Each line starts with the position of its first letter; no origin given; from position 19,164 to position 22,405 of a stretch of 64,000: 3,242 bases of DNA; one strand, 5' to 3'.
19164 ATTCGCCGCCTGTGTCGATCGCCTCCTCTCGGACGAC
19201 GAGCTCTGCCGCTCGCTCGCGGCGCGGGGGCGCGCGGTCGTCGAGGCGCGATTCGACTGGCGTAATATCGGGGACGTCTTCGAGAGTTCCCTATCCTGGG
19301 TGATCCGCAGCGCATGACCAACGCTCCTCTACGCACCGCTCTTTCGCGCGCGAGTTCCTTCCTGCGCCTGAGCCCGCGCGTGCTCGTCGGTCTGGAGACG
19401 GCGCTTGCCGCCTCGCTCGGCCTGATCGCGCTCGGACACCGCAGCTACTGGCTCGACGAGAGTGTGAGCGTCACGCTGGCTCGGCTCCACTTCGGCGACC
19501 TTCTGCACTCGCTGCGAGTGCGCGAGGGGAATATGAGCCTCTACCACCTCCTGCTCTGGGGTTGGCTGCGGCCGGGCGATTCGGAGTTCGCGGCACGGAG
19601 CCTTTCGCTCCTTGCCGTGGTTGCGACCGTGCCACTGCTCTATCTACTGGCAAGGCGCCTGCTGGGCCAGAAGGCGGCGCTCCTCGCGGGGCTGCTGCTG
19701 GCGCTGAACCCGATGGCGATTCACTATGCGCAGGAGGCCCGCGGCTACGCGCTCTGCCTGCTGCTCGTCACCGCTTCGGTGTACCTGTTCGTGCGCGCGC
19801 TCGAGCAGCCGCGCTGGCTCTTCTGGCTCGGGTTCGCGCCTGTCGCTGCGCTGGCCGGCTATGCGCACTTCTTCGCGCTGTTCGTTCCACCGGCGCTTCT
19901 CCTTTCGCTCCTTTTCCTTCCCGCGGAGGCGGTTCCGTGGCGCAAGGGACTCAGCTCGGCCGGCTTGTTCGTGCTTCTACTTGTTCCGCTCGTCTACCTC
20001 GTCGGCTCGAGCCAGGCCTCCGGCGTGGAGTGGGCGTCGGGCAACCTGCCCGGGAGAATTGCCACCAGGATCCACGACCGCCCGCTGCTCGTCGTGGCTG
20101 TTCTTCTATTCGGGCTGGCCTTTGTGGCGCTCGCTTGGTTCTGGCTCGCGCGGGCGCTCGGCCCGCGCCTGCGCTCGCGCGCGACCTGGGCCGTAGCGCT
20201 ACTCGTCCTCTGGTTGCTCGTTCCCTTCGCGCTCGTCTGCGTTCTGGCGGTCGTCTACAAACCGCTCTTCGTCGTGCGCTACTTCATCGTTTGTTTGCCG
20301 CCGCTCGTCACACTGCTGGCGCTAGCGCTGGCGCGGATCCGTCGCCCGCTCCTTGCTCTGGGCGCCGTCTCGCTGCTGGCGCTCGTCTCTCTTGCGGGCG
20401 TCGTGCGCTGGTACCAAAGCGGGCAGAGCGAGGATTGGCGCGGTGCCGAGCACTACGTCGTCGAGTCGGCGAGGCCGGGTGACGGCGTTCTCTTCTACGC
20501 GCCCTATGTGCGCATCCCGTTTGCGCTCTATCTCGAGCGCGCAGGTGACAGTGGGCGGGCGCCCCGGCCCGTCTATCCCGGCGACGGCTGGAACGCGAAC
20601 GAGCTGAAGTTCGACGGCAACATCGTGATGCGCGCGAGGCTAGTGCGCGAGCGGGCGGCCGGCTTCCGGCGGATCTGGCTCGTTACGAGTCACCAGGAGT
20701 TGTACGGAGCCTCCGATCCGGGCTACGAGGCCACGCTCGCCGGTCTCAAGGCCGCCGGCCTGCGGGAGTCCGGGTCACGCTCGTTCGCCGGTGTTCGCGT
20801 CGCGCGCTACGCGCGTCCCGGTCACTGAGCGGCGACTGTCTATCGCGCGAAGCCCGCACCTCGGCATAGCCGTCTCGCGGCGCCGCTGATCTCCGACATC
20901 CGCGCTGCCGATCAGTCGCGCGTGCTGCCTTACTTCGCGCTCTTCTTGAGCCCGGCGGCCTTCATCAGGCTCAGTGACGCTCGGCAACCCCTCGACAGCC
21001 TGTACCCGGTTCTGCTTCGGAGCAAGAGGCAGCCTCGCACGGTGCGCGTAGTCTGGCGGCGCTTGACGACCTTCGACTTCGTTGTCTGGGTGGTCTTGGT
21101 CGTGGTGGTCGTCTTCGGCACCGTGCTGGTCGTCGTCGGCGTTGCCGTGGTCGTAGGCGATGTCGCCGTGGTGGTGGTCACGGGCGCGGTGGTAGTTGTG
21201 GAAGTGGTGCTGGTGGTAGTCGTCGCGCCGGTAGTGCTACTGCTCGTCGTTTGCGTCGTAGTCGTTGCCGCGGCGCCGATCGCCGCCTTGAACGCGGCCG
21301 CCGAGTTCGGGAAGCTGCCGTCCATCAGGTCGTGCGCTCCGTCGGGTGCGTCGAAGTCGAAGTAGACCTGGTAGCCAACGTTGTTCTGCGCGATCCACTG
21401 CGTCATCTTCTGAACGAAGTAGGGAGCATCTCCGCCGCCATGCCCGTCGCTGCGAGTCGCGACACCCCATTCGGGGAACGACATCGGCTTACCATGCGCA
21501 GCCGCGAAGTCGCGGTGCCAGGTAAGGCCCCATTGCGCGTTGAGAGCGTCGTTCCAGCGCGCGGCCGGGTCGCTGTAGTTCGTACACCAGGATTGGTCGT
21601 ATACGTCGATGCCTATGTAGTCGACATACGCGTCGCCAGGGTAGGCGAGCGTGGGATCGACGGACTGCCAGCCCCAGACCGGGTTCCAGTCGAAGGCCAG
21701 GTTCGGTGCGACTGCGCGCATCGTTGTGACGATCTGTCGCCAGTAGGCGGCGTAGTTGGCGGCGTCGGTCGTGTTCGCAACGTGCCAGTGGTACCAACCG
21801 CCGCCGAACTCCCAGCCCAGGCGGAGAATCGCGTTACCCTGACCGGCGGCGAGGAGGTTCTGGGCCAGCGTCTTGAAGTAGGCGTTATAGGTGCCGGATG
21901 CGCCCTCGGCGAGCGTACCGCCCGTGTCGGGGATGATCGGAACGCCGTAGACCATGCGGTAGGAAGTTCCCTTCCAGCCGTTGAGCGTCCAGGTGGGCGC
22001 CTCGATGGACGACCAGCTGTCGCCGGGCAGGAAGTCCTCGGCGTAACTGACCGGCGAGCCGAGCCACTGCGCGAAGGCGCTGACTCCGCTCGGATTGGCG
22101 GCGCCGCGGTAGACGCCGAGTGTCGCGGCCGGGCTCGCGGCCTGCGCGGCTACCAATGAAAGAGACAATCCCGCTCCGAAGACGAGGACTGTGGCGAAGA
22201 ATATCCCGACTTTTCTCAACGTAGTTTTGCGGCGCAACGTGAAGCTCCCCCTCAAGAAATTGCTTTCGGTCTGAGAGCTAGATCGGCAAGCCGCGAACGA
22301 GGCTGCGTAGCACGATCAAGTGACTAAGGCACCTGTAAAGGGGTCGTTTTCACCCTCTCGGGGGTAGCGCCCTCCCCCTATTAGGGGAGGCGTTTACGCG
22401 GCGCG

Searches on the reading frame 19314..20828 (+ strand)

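Call 21: search_protein_families(library=pfam, proteins=[window:19314-20828:+], max_evalue=0.0001)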
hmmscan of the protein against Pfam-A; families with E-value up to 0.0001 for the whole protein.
window:19314-20828:+ (504 aa): 1 family
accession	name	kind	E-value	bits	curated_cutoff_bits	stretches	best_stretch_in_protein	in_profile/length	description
PF13231.12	PMT_2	-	4e-16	60.1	26.1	1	88-224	18-153/160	Dolichyl-phosphate-mannose-protein mannosyltransferase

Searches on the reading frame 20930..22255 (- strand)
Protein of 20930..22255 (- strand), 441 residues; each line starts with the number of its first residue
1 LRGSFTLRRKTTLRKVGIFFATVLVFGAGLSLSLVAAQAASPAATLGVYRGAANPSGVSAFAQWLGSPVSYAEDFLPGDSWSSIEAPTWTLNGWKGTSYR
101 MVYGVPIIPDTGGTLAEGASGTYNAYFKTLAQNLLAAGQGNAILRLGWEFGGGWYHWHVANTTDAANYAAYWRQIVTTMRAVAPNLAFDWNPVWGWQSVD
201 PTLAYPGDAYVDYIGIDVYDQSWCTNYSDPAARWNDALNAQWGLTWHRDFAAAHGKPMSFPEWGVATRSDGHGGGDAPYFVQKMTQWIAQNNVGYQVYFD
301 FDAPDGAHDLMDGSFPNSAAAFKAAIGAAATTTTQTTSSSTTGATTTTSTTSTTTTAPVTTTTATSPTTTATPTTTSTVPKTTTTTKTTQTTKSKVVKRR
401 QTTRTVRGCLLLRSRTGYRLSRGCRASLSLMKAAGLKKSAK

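Call 22: search_protein_families(library=pfam, proteins=[window:20930-22255:-], max_evalue=0.0001)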
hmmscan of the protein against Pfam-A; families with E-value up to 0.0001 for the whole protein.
window:20930-22255:- (441 aa): 1 family
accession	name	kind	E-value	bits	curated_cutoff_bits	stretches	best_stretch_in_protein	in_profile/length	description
PF02156.21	Glyco_hydro_26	-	3.9e-07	30.2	20.2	1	141-229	152-236/311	Glycosyl hydrolase family 26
